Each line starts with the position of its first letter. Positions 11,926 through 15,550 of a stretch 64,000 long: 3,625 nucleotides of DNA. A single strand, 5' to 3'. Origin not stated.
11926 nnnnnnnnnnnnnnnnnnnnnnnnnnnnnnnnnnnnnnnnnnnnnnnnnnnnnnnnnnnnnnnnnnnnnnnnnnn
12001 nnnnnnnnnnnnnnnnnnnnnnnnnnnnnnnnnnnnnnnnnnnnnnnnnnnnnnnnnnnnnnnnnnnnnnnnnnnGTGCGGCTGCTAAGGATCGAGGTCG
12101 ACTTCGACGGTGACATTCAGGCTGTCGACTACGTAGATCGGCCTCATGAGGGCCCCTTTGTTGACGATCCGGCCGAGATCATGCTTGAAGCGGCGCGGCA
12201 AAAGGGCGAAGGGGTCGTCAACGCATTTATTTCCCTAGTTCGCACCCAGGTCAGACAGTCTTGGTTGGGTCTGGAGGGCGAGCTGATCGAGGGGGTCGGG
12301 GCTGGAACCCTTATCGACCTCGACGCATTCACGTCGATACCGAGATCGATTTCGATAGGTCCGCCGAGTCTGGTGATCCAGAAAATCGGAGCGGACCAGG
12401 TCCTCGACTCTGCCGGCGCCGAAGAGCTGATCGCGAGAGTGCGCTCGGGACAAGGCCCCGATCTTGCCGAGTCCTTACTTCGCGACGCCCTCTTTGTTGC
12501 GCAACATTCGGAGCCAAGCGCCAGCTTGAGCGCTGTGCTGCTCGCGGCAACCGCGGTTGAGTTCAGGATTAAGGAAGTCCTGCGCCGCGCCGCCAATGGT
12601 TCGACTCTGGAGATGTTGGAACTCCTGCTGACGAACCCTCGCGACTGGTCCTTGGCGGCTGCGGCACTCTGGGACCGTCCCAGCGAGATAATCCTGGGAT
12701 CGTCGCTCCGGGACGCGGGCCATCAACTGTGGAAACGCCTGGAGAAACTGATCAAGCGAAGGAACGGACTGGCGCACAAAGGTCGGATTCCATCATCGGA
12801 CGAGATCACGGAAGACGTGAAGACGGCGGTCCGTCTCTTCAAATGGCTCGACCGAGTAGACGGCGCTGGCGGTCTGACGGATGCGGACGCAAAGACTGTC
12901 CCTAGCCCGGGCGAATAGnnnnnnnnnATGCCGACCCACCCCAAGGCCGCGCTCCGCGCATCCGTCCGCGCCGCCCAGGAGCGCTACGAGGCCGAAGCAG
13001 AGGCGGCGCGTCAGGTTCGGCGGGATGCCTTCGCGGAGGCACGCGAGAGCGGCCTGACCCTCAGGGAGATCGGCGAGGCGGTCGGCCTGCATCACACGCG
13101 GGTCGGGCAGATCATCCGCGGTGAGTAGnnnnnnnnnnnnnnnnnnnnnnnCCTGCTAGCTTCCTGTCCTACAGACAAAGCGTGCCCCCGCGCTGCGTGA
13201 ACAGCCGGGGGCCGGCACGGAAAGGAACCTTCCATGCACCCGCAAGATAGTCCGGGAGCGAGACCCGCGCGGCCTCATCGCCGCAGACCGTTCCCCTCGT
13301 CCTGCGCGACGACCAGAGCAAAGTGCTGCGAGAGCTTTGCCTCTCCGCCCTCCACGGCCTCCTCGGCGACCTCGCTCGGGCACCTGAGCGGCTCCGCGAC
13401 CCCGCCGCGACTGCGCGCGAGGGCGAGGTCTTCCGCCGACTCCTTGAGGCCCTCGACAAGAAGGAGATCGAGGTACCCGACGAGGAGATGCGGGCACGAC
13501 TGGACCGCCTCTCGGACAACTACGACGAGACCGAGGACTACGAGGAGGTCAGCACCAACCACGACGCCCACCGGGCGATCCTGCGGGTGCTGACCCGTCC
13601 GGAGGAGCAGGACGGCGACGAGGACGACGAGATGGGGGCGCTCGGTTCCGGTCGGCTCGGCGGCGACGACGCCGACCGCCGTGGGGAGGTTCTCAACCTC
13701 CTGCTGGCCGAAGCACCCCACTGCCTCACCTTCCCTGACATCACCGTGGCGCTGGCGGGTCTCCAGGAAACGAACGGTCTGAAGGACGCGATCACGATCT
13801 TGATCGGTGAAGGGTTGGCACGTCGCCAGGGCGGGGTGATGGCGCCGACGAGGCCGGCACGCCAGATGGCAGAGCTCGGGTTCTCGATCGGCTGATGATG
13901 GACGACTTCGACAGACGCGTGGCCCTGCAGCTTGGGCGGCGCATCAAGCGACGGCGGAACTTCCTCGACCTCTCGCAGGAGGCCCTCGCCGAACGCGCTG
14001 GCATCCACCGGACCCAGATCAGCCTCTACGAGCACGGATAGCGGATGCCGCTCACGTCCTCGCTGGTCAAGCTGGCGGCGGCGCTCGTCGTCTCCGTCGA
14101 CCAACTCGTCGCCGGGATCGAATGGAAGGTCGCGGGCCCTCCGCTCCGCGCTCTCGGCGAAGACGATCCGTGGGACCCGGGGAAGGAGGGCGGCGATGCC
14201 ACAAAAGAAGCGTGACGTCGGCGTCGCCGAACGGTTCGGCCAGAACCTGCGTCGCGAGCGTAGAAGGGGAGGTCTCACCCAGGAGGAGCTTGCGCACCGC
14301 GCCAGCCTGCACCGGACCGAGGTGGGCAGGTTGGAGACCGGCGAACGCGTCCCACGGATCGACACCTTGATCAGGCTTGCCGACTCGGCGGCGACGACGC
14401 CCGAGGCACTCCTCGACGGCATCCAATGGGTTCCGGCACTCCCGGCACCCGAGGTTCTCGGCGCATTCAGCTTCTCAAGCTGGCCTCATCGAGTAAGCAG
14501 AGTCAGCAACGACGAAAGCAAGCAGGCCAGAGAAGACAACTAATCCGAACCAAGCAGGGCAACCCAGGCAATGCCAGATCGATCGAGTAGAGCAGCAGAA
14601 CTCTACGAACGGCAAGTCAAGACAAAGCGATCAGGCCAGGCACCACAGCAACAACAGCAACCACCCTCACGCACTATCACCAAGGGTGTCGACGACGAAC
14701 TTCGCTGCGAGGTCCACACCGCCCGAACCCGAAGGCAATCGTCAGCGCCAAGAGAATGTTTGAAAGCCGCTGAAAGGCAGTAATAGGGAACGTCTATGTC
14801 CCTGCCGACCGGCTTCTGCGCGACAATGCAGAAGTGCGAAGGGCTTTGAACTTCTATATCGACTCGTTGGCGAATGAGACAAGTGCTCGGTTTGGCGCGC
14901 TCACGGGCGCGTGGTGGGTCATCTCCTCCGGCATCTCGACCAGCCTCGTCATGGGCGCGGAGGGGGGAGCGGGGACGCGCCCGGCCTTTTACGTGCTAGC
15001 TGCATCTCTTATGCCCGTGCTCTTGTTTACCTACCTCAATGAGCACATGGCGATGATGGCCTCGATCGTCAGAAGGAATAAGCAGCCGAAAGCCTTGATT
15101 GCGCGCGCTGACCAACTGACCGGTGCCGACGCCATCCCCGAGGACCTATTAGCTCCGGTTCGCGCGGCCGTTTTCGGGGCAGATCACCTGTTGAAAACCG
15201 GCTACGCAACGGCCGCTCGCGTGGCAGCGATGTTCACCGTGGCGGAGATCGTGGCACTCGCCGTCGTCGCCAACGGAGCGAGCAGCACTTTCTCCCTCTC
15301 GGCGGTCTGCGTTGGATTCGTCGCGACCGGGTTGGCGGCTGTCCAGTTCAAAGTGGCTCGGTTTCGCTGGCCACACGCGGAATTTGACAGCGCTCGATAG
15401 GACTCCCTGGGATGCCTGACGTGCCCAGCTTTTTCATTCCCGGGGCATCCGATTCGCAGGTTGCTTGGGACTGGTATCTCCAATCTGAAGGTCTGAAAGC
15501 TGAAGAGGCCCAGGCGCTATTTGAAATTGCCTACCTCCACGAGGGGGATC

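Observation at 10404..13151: Candidate undescribed defence cassette: TIR-like protein plus HEPN-motif protein plus small HTH protein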

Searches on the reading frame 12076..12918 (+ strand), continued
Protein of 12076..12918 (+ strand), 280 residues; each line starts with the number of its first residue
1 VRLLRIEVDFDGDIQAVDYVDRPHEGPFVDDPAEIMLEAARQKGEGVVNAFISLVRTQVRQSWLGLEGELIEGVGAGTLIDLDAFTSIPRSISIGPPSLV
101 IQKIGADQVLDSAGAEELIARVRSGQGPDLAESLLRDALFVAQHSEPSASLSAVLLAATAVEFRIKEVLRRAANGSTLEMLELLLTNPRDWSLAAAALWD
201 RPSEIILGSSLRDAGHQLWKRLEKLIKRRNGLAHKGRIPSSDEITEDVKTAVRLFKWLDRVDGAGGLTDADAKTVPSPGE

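Call 64: search_protein_families(library=padloc, alignment_id=A8, max_evalue=0.00001)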
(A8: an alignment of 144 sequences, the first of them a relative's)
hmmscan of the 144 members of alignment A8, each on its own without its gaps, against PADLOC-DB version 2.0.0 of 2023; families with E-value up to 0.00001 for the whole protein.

A. member 1, L011:733-2193:- (487 aa): 0 families

B. families by the number of members that match (of 144 scanned): 63 families (the first 25 are shown)
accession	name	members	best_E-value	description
PDLC03949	RmrA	2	2.6e-129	-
PDLC03946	RmrA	2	2.1e-106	-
PDLC03597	REase_MTase_IIG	2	2.8e-73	Type IIG restriction enzyme-methyltransferase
PDLC02196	IetA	2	9.9e-71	-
PDLC03950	RmrA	2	7.1e-70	-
PDLC02195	IetA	2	8.9e-70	-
PDLC03947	RmrA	2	7.6e-60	-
PDLC03955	RmrA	2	1.2e-59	-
PDLC03952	RmrA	2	1.3e-59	-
PDLC03944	RmrA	2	1.3e-59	-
PDLC03954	RmrA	2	1.4e-58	-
PDLC03948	RmrA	2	8.3e-57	-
PDLC03943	RmrA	2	1.3e-56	-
PDLC03951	RmrA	2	1.4e-52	-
PDLC03956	RmrA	2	1.3e-41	-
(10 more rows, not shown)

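Call 78: search_dna_similar(query=P0122, collection=plasmids, mode=protein, max_rows=12)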
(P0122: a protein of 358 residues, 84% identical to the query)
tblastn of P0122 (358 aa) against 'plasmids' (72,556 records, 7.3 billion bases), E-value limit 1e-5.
No match.

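Call 81: search_dna_similar(query=P0122, collection=phages, mode=protein, max_rows=10, max_evalue=0.001)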
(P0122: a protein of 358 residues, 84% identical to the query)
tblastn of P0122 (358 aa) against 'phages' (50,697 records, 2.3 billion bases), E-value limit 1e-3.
No match.

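Call 85: fold_search(model_id=the predicted structure, library=viral)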
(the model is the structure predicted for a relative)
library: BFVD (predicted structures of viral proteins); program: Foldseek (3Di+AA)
matches with E <= 10: 188; with E <= 0.001: 0
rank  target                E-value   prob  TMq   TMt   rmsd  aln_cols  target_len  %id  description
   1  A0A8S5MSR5            1.9e-01  0.05  0.09  0.10  19.2       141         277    7  Uncharacterized protein [Siphoviridae sp. ctD6g5]
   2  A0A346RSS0            2.6e-01  0.09  0.10  0.13  12.4       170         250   12  ORF3 [Botrytis cinerea mymonavirus 1]
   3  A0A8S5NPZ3            2.8e-01  0.03  0.10  0.11  27.2       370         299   15  Tail fiber protein [Myoviridae sp. ct2th6]
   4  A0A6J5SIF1            4.3e-01  0.03  0.08  0.05  31.4       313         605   13  Uncharacterized protein [uncultured Caudovirales phage]
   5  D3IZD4                5.0e-01  0.06  0.11  0.13  11.5       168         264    8  Uncharacterized protein [Pseudocowpox virus]
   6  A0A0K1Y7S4            7.4e-01  0.02  0.10  0.04  25.8       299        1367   13  (no name in the UniProt tables at hand)
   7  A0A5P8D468            7.8e-01  0.18  0.17  0.24  21.0       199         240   12  DUF7217 domain-containing protein [Pectobacterium phage Wc4]
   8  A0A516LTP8            8.2e-01  0.04  0.09  0.10  13.9       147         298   15  (no name in the UniProt tables at hand)
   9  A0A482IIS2            8.7e-01  0.77  0.21  0.24   7.1       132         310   15  (no name in the UniProt tables at hand)
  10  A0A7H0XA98            8.7e-01  0.03  0.08  0.09  17.0       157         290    8  (no name in the UniProt tables at hand)
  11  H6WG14                8.7e-01  0.02  0.13  0.08  25.7       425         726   11  Virion structural protein and packaging [Cyanophage S-TIM5]
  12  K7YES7                9.2e-01  0.06  0.15  0.15  26.4       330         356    7  Uncharacterized protein [Megavirus courdo11]
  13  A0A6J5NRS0            1.0e+00  0.10  0.09  0.40  12.7        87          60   10  Uncharacterized protein [uncultured Caudovirales phage]
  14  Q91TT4                1.1e+00  0.03  0.10  0.17  24.5       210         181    8  T22.5 [Tupaiid herpesvirus 1 (strain 1)]
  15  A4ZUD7                1.2e+00  0.09  0.12  0.23  16.0       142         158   12  Uncharacterized protein ORF158 [Acidianus bottle-shaped virus (isolate Italy/Pozzuoli)]
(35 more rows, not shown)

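Call 88: find_encoding_contigs(protein=P0124, flank=3000, max_places=3)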
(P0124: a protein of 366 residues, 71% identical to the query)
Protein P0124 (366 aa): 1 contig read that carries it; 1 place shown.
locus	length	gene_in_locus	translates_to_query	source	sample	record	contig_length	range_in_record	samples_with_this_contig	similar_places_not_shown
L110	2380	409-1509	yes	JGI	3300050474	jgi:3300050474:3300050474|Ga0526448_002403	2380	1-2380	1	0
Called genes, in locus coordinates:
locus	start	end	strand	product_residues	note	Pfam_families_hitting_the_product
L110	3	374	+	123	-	?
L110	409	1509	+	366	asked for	-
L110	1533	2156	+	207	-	-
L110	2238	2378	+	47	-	?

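Call 101: search_protein_families(library=pfam, proteins=[L003:7164-7430:+, L003:7442-7861:+, L110:1533-2153:+], max_evalue=0.01)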
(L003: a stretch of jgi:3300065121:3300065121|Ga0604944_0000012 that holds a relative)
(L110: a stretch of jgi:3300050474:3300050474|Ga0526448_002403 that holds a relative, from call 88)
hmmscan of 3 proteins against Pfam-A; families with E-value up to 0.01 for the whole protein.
L003:7164-7430:+ (89 aa): 0 families

L003:7442-7861:+ (140 aa): 0 families

L110:1533-2153:+ (207 aa): 0 families

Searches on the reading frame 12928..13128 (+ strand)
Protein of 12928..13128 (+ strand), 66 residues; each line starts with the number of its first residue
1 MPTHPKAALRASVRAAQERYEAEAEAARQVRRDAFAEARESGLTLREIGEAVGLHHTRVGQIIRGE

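Call 4: search_protein_families(library=pfam, proteins=[window:12928-13128:+], max_evalue=0.1)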
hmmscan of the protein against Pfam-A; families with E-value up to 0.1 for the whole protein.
window:12928-13128:+ (66 aa): 4 families
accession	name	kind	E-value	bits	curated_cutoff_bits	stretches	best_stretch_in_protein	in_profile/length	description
PF01381.28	HTH_3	-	0.0034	17.8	23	1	37-66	3-33/55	Helix-turn-helix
PF04545.22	Sigma70_r4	-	0.0089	16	24.1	1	32-64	14-42/50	Sigma-70, region 4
PF13384.12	HTH_23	-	0.016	15.4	24.6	1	29-64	5-39/50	Homeodomain-like domain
PF21531.3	Rv2175c_wHTH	-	0.047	14.1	27.1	1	37-64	10-37/57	DNA-binding protein Rv2175c, wHTH domain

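Call 5: search_protein_families(library=padloc, proteins=[window:12928-13128:+], max_evalue=0.1)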
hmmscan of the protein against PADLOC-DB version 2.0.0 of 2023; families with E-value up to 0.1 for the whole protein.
window:12928-13128:+ (66 aa): 0 families

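Call 6: search_protein_families(library=ncbifam, proteins=[window:12928-13128:+], max_evalue=0.1)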
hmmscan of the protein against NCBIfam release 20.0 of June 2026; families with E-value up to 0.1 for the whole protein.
window:12928-13128:+ (66 aa): 2 families
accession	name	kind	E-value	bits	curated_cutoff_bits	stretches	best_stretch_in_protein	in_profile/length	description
TIGR02479.1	FliA_WhiG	subfamily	0.033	13.9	189.6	1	41-63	190-212/224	FliA/WhiG family RNA polymerase sigma factor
NF041546.1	ParA_partition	equivalog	0.09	12.3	180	1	5-49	144-188/203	ParA family partition ATPase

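Call 72: find_homologous_proteins(query=window:12928-13125:+, max_evalue=0.001)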
Query window:12928-13125:+ (66 aa): 103 proteins with E <= 0.001 among 108 candidates.
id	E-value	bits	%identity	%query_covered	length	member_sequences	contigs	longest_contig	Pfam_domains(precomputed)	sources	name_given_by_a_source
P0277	7.2e-33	128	100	100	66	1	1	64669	-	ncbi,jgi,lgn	ncbi:MAG TPA: hypothetical protein VGI17_09780 [Solirubrobacterales bacterium]|jgi:outer membrane pr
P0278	6.6e-27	110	83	100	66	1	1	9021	-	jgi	jgi:DNA-directed RNA polymerase specialized sigma24 family protein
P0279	1.1e-26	109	85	100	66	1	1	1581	-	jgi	jgi:uncharacterized membrane protein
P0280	6.6e-26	106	83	100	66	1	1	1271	-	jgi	jgi:uncharacterized membrane protein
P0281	1.5e-25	105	82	100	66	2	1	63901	-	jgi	jgi:hypothetical protein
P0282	1.7e-25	105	83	100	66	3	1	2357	-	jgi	jgi:hypothetical protein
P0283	3.3e-25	104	80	100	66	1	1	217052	-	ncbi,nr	ncbi:MAG: hypothetical protein JSU06_19270 [Actinobacteria bacterium]|nr:hypothetical protein [Actin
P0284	4.0e-25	104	82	98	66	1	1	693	-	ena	-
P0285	8.3e-25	103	77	100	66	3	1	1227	-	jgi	jgi:DNA-directed RNA polymerase specialized sigma24 family protein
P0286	1.3e-24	102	80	100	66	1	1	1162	-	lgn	-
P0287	1.6e-24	102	80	100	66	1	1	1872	-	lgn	-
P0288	2.1e-24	102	80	100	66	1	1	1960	-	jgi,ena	-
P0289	2.3e-24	102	76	100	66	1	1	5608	-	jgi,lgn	jgi:DNA-directed RNA polymerase specialized sigma24 family protein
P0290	3.5e-24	101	80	100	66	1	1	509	-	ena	-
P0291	1.5e-23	99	79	100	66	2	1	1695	-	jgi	jgi:uncharacterized membrane protein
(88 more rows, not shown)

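Call 73: find_encoding_contigs(protein=P0281, flank=9000, max_places=2)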
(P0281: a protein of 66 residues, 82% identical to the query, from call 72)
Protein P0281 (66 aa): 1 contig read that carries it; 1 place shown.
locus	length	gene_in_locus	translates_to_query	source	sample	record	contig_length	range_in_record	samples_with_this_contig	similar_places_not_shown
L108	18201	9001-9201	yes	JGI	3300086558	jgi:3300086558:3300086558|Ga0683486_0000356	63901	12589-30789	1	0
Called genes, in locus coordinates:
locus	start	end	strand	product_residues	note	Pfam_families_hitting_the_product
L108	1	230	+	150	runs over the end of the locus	PF02542:YgbB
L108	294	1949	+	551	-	PF00501:AMP-binding, PF13193:AMP-binding_C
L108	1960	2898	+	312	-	-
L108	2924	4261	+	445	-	PF00133:tRNA-synt_1 (faint), PF01406:tRNA-synt_1e, PF01921:tRNA-synt_1f (faint), PF09334:tRNA-synt_1g (faint), PF09190:DALR_2, PF23493:CysS_C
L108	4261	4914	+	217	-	PF08032:SpoU_sub_bind (faint), PF00588:SpoU_methylase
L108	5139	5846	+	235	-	PF04542:Sigma70_r2, PF00196:GerE, PF08281:Sigma70_r4_2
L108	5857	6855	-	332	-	-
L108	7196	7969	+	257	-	-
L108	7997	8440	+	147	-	-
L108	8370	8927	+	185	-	-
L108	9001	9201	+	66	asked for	-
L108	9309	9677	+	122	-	-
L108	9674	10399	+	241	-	PF00072:Response_reg (weak), PF00486:Trans_reg_C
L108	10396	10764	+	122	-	-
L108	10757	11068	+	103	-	PF12844:HTH_19, PF13560:HTH_31, PF01381:HTH_3, PF13443:HTH_26 (weak)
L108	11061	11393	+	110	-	PF12844:HTH_19 (weak), PF13560:HTH_31, PF01381:HTH_3 (faint)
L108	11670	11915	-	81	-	-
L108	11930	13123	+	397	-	PF04326:SLFN_AlbA_2 (weak)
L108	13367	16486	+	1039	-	PF08751:TrwC, PF13245:AAA_19, PF13604:AAA_30, PF01443:Viral_helicase1 (faint), PF13401:AAA_22 (faint), PF22232:TraI_hel_assoc_N (faint)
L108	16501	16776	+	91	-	-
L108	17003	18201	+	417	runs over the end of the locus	PF00589:Phage_integrase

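Call 74: find_encoding_contigs(protein=P0283, flank=9000, max_places=2)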
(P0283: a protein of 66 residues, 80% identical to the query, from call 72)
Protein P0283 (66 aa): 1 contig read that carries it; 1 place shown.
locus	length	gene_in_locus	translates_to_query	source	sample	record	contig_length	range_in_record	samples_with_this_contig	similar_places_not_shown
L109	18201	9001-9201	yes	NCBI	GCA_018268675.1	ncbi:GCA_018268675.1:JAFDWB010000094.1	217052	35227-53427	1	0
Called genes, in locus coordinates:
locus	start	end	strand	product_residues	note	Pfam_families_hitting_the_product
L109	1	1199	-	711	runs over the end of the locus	PF05378:Hydant_A_N, PF01968:Hydantoinase_A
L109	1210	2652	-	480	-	PF00890:FAD_binding_2, PF01266:DAO, PF03486:HI0933_like (faint), PF07992:Pyr_redox_2 (faint), PF02910:Succ_DH_flav_C (weak)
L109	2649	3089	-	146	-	-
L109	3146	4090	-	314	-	PF13439:Glyco_transf_4, PF13579:Glyco_trans_4_4, PF13477:Glyco_trans_4_2 (weak), PF00534:Glycos_transf_1, PF13692:Glyco_trans_1_4, PF20706:GT4-conflict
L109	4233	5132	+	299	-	-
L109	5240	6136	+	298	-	-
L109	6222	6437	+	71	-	-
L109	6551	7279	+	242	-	PF07505:DUF5131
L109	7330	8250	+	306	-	-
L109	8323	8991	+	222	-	-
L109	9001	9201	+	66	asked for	-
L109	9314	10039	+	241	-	-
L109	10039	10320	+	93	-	PF13560:HTH_31, PF12844:HTH_19, PF13443:HTH_26 (weak), PF01381:HTH_3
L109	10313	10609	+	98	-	PF12844:HTH_19 (weak), PF13560:HTH_31, PF01381:HTH_3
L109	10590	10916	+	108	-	PF13560:HTH_31, PF12844:HTH_19 (weak), PF01381:HTH_3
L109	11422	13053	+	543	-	PF13814:Replic_Relax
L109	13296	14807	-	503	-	PF00239:Resolvase, PF07508:Recombinase, PF13408:Zn_ribbon_recom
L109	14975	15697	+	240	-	PF01138:RNase_PH, PF03725:RNase_PH_C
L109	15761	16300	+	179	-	PF01725:Ham1p_like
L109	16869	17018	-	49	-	-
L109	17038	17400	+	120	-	-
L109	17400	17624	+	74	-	-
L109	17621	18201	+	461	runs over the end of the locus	PF01523:PmbA_TldD_1st, PF19290:PmbA_TldD_2nd, PF19289:PmbA_TldD_3rd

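Call 101: search_protein_families(library=pfam, proteins=[L108:8370-8924:+, L108:7997-8437:+, L108:7196-7966:+, L109:8323-8988:+, L109:7330-8247:+], max_evalue=0.01)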
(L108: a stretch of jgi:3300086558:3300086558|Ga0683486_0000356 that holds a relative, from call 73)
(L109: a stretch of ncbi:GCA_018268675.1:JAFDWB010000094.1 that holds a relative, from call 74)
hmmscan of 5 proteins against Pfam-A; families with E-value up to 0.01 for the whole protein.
L108:8370-8924:+ (185 aa): 0 families

L108:7997-8437:+ (147 aa): 0 families

L108:7196-7966:+ (257 aa): 1 family
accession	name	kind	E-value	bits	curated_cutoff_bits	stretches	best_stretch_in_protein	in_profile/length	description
PF20613.4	HipA_2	-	0.00012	21.9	27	1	33-121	37-140/240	HipA-like kinase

L109:8323-8988:+ (222 aa): 1 family
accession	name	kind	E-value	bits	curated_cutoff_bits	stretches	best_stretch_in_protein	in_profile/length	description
PF09534.15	Trp_oprn_chp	-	0.0024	18.2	29.6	1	18-64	110-155/180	Tryptophan-associated transmembrane protein (Trp_oprn_chp)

L109:7330-8247:+ (306 aa): 0 families

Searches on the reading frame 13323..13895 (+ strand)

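Call 4: search_protein_families(library=pfam, proteins=[window:13323-13895:+], max_evalue=0.1)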
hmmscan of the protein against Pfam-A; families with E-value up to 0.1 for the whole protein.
window:13323-13895:+ (190 aa): 1 family
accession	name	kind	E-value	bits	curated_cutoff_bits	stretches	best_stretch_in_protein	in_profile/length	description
PF07345.16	ATPaseInh_sub_z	-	0.068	14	25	0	30-65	62-97/102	ATPase inhibitor subunit zeta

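Call 5: search_protein_families(library=padloc, proteins=[window:13323-13895:+], max_evalue=0.1)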
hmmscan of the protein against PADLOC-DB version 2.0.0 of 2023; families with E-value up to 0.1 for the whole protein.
window:13323-13895:+ (190 aa): 0 families

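Call 6: search_protein_families(library=ncbifam, proteins=[window:13323-13895:+], max_evalue=0.1)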
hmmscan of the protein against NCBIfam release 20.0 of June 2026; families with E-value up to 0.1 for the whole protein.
window:13323-13895:+ (190 aa): 0 families

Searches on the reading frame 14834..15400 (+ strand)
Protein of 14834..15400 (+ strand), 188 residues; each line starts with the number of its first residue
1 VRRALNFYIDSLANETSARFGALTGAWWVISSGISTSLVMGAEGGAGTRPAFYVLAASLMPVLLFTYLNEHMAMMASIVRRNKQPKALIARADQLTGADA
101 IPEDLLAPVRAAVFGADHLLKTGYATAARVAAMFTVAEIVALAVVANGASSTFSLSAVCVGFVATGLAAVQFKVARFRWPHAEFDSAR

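Call 4: search_protein_families(library=pfam, proteins=[window:14834-15400:+], max_evalue=0.1)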
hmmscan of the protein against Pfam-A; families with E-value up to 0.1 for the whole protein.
window:14834-15400:+ (188 aa): 1 family
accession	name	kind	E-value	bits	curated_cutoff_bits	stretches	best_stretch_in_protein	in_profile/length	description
PF17626.7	IncF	-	0.033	15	27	1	130-171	30-73/104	Inclusion membrane protein F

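Call 5: search_protein_families(library=padloc, proteins=[window:14834-15400:+], max_evalue=0.1)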
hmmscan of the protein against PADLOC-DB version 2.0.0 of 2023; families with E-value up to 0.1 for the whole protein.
window:14834-15400:+ (188 aa): 0 families

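Call 6: search_protein_families(library=ncbifam, proteins=[window:14834-15400:+], max_evalue=0.1)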
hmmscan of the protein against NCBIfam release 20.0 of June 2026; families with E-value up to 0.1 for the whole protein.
window:14834-15400:+ (188 aa): 1 family
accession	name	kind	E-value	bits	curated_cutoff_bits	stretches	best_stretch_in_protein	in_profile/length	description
NF004705.1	PRK06041.1-3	equivalog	0.065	12.2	400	0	124-174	123-172/465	archaellar assembly protein ArlJ/FlaJ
